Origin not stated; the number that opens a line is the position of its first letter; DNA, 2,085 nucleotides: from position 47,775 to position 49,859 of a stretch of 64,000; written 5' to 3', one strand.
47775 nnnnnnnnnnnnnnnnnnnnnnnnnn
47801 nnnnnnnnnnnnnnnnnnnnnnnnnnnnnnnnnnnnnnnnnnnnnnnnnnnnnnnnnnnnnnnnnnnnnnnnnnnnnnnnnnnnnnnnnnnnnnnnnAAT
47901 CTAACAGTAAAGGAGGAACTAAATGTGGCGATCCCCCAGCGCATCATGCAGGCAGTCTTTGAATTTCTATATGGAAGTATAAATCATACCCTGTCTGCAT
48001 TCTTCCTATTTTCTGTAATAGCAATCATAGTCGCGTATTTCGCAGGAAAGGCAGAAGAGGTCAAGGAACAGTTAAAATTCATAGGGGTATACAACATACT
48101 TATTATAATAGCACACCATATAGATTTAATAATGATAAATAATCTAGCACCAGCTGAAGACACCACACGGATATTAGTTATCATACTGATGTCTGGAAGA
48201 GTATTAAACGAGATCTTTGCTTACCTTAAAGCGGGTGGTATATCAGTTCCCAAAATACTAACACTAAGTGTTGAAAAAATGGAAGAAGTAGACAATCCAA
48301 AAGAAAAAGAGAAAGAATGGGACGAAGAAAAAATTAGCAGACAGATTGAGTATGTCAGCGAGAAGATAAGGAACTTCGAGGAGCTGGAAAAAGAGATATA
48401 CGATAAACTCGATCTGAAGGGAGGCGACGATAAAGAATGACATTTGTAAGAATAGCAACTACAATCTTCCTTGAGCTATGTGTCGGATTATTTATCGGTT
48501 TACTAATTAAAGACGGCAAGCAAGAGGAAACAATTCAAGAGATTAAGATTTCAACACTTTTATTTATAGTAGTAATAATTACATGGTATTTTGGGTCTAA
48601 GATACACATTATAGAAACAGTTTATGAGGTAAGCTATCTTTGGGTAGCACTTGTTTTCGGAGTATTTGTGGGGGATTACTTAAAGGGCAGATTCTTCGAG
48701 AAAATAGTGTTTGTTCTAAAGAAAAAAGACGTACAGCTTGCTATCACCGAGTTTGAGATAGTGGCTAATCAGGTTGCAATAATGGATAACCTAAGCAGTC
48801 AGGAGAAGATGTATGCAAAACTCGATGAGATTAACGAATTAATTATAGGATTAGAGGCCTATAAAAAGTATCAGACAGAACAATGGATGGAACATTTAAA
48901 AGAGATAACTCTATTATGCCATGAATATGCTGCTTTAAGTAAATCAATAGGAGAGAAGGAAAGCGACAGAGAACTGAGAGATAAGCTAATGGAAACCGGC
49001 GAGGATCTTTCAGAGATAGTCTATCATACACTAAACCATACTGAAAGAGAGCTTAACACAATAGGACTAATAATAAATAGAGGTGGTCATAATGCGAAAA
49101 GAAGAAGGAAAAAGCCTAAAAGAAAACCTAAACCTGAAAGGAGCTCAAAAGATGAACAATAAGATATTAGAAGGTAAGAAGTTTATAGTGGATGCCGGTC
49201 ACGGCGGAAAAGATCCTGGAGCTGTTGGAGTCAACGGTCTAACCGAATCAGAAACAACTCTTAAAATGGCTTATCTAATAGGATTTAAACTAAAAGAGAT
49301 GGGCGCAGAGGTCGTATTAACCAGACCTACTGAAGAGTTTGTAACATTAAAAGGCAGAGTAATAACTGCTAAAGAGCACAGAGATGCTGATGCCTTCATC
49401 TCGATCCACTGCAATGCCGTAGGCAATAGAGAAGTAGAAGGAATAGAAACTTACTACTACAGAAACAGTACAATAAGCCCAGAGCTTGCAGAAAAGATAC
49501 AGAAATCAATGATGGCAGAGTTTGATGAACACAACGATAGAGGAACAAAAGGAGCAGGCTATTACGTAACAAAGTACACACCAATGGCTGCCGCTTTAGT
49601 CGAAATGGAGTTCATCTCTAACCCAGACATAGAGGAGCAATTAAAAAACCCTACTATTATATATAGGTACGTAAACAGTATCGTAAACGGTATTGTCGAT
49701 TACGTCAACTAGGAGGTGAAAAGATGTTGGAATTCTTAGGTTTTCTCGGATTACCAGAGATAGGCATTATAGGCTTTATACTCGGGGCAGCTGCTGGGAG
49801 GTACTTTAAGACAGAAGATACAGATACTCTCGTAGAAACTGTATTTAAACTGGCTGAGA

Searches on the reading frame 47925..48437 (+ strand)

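Call 10: search_protein_families(library=phrogs, proteins=[window:47925-48437:+], max_evalue=0.001)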
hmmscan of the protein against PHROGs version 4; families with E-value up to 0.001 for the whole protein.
window:47925-48437:+ (171 aa): 1 family
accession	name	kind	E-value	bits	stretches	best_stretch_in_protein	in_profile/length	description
phrog_199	-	lysis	1.6e-05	24.9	1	6-159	13-168/545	holin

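Call 11: search_protein_families(library=pfam, proteins=[window:47925-48437:+], max_evalue=0.01)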
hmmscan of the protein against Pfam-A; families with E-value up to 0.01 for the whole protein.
window:47925-48437:+ (171 aa): 1 family
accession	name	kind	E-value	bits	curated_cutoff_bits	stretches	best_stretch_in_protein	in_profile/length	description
PF05105.17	Phage_holin_4_1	-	0.0091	16.5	22.2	0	11-119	2-114/116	Bacteriophage holin family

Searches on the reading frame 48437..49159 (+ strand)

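Call 10: search_protein_families(library=phrogs, proteins=[window:48437-49159:+], max_evalue=0.001)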
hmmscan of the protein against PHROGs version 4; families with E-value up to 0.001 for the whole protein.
window:48437-49159:+ (241 aa): 0 families

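Call 11: search_protein_families(library=pfam, proteins=[window:48437-49159:+], max_evalue=0.01)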
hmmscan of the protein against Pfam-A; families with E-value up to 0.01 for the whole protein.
window:48437-49159:+ (241 aa): 1 family
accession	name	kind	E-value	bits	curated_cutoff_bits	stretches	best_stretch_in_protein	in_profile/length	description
PF23353.1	BBS2_hp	-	0.0013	19.2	27.7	1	102-160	34-92/98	BBS2 hairpin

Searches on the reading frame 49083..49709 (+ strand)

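Call 10: search_protein_families(library=phrogs, proteins=[window:49083-49709:+], max_evalue=0.001)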
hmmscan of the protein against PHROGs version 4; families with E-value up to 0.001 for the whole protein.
window:49083-49709:+ (209 aa): 5 families
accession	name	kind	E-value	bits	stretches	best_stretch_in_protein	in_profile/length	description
phrog_435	-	lysis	9.3e-41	141.4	1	15-208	98-285/556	endolysin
phrog_2742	-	lysis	1.4e-27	98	1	32-208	2-181/318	endolysin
phrog_12727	-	lysis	1.9e-13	51.4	1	30-204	163-338/393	endolysin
phrog_489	-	lysis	1.3e-07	31.8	1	24-182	157-328/459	endolysin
phrog_17214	-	lysis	1.8e-07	32.1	1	34-191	4-175/322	endolysin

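Call 11: search_protein_families(library=pfam, proteins=[window:49083-49709:+], max_evalue=0.01)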
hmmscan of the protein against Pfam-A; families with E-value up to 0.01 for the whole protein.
window:49083-49709:+ (209 aa): 1 family
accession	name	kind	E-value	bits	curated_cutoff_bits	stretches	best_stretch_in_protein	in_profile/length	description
PF01520.23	Amidase_3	-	1.2e-44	152.9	27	1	35-204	2-172/174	N-acetylmuramoyl-L-alanine amidase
